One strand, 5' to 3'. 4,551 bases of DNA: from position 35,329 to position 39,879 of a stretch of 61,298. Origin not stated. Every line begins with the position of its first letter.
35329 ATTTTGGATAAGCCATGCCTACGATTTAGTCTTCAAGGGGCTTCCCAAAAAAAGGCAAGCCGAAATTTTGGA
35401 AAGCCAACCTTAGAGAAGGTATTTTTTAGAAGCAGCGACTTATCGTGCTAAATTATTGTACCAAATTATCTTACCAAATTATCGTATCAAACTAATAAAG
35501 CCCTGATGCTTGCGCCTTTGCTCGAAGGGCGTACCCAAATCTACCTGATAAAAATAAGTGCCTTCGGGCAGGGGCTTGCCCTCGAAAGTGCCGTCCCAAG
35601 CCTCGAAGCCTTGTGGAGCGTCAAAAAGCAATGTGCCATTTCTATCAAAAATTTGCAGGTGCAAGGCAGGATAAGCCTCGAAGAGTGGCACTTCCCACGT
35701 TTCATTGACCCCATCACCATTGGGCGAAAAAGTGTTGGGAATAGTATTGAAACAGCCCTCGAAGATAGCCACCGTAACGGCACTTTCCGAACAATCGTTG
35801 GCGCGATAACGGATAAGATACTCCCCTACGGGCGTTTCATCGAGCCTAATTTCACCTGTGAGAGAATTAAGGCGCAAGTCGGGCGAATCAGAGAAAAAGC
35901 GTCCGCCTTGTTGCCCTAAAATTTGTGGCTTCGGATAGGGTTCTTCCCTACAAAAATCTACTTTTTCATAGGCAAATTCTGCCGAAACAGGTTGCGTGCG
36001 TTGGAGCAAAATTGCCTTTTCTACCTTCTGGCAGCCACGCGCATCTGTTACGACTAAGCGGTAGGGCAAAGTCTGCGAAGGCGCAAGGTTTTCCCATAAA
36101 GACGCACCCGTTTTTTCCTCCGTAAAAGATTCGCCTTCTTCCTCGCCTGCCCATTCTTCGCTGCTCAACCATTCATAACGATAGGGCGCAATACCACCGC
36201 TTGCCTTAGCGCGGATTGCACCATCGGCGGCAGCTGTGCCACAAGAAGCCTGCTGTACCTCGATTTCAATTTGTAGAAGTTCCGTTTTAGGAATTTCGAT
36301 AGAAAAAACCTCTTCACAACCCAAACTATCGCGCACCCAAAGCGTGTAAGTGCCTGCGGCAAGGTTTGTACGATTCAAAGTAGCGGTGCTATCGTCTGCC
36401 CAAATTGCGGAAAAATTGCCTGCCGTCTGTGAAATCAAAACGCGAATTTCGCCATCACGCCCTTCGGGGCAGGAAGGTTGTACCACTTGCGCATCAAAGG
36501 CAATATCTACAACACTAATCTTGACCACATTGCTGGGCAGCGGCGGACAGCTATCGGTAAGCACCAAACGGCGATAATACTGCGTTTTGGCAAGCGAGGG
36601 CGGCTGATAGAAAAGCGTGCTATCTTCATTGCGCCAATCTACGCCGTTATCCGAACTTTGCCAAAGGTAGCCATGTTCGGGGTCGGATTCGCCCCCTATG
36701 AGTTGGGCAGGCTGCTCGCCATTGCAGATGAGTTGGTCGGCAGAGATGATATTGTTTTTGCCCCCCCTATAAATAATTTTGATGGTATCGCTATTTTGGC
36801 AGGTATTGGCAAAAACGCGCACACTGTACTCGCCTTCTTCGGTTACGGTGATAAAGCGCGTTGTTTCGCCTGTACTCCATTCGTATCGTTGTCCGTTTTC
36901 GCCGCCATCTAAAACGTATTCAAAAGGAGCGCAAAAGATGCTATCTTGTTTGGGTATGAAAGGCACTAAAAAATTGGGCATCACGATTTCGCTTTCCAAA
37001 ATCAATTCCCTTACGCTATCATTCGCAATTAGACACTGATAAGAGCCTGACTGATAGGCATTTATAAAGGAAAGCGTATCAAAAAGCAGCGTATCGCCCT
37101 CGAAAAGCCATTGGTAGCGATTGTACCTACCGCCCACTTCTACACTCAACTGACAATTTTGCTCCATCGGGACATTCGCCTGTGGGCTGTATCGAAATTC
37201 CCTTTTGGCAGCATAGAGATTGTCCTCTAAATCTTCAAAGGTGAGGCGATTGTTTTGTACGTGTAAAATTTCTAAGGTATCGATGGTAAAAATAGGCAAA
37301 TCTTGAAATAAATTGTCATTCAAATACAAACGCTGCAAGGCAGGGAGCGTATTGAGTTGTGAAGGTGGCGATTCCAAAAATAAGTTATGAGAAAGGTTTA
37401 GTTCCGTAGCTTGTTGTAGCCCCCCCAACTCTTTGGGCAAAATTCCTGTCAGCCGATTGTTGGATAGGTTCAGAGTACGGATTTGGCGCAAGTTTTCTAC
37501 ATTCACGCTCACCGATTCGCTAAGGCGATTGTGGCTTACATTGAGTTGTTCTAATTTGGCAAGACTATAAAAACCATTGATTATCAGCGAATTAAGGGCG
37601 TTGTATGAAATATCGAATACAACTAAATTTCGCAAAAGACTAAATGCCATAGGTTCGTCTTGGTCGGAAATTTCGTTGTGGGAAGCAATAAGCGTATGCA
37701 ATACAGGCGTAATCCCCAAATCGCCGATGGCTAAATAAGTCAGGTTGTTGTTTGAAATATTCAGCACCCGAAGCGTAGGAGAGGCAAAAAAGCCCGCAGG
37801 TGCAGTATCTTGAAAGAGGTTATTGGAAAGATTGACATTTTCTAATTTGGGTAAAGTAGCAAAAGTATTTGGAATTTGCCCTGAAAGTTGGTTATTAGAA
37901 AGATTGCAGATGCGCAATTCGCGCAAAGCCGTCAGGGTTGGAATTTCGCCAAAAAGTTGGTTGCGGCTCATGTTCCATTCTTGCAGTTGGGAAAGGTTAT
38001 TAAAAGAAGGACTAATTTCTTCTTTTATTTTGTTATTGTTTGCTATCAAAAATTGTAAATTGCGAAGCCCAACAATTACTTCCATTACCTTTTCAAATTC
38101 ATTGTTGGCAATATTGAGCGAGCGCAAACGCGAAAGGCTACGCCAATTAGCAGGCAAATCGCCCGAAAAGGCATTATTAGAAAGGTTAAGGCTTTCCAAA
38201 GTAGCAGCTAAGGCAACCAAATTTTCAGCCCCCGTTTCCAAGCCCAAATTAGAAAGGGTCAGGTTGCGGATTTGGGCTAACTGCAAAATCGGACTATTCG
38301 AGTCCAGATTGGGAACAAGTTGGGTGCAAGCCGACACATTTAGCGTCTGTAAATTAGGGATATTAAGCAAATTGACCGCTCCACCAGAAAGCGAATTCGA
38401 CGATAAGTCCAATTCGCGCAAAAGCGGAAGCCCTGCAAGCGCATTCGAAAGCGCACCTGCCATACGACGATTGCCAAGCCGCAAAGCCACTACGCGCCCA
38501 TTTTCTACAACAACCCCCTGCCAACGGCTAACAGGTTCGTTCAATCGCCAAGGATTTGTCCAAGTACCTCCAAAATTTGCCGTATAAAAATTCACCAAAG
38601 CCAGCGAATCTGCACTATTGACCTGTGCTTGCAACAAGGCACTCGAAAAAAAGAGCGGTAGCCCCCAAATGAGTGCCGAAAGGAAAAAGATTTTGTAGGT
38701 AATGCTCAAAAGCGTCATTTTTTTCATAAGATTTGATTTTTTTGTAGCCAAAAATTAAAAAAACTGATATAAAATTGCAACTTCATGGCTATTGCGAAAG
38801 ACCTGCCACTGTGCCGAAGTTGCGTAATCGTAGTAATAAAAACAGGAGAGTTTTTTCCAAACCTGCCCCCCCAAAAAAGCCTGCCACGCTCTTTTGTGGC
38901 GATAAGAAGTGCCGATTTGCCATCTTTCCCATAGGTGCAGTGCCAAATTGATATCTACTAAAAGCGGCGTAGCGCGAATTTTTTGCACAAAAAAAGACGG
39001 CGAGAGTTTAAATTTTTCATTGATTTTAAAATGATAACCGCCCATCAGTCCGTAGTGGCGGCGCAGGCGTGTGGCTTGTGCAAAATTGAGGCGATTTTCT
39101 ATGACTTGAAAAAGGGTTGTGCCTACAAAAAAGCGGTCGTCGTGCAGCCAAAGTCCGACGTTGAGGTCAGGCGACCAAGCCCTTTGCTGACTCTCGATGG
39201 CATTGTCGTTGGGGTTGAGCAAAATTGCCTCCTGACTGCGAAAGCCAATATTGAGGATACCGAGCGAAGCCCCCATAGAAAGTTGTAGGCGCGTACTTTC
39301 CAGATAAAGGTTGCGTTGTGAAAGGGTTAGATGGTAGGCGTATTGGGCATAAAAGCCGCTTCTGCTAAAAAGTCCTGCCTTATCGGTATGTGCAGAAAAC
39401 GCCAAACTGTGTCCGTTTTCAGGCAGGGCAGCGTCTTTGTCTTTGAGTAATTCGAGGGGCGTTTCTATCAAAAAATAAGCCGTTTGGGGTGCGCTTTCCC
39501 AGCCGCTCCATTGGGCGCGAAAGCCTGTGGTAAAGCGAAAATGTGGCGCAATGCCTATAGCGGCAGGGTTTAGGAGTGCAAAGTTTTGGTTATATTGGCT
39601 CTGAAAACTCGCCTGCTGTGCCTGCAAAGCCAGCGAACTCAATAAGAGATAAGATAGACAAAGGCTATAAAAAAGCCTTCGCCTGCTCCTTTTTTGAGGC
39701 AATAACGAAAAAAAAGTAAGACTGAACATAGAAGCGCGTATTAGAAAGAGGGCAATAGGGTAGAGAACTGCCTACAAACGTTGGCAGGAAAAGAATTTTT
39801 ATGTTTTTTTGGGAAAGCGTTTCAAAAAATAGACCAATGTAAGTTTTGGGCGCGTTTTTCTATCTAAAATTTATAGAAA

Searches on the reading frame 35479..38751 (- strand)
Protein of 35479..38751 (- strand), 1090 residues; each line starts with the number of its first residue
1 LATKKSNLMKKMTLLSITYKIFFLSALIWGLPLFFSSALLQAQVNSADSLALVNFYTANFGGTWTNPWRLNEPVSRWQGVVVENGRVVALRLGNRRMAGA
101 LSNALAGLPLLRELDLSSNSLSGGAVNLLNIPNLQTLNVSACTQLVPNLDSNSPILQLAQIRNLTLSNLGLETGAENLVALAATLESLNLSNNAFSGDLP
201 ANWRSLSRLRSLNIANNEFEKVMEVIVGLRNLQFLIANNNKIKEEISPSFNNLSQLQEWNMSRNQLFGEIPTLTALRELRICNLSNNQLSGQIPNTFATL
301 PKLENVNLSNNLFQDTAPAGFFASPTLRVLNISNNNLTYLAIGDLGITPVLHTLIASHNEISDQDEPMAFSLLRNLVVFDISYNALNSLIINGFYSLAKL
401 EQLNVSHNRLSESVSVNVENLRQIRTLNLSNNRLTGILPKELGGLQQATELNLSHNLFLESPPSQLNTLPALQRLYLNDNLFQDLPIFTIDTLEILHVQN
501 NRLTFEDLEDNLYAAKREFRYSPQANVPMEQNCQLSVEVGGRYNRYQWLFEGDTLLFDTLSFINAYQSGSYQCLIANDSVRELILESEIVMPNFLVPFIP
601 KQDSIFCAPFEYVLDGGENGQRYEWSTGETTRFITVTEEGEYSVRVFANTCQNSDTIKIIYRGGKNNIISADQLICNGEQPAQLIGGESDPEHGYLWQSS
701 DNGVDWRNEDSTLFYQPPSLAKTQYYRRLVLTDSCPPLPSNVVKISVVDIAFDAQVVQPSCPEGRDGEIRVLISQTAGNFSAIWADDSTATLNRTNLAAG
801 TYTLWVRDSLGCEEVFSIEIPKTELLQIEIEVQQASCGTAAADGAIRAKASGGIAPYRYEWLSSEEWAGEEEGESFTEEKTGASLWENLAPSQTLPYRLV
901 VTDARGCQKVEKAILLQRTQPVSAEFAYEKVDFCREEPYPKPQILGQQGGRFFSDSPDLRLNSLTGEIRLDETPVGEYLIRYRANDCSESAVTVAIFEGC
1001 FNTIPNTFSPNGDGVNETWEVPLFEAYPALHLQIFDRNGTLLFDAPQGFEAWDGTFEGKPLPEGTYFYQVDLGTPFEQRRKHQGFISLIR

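Call 57: search_protein_families(library=pfam, proteins=[window:35479-38751:-], max_evalue=0.001)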
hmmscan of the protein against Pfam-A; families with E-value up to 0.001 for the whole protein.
window:35479-38751:- (1090 aa): 8 families
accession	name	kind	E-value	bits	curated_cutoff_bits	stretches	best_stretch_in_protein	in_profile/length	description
PF13855.12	LRR_8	-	1.3e-31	108.6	27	4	351-410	3-61/61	Leucine rich repeat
PF12799.13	LRR_4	-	1.7e-27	95.3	27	1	184-219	2-36/44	Leucine Rich repeats (2 copies)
PF13585.12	CHU_C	-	9.1e-21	74.2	27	1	1003-1088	2-86/86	CHU_C Type IX secretion signal domain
PF00560.39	LRR_1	-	7.1e-20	67.3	20.6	0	424-445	2-23/23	Leucine Rich Repeat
PF23598.1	LRR_14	-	9e-15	54.7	40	2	184-336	48-200/353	Leucine-rich repeat region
PF13573.12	SprB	-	1.8e-07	31.1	28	1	833-863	5-34/37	SprB repeat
PF23211.1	LRR_LRWD1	-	0.00015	22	28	0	158-223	15-80/190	Leucine-rich repeat and WD repeat-containing protein 1, LRR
PF24758.1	LRR_At5g56370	-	0.00062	19.9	27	0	88-169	40-123/227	FBD-associated F-box protein At5g56370, LRR repeats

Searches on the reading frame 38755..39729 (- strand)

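Call 57: search_protein_families(library=pfam, proteins=[window:38755-39729:-], max_evalue=0.001)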
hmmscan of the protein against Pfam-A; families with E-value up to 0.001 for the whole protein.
window:38755-39729:- (324 aa): 1 family
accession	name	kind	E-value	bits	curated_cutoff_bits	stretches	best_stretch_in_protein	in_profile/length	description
PF11751.14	PorP_SprF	-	6.8e-51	173.8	22.3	1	36-321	2-273/273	Type IX secretion system membrane protein PorP/SprF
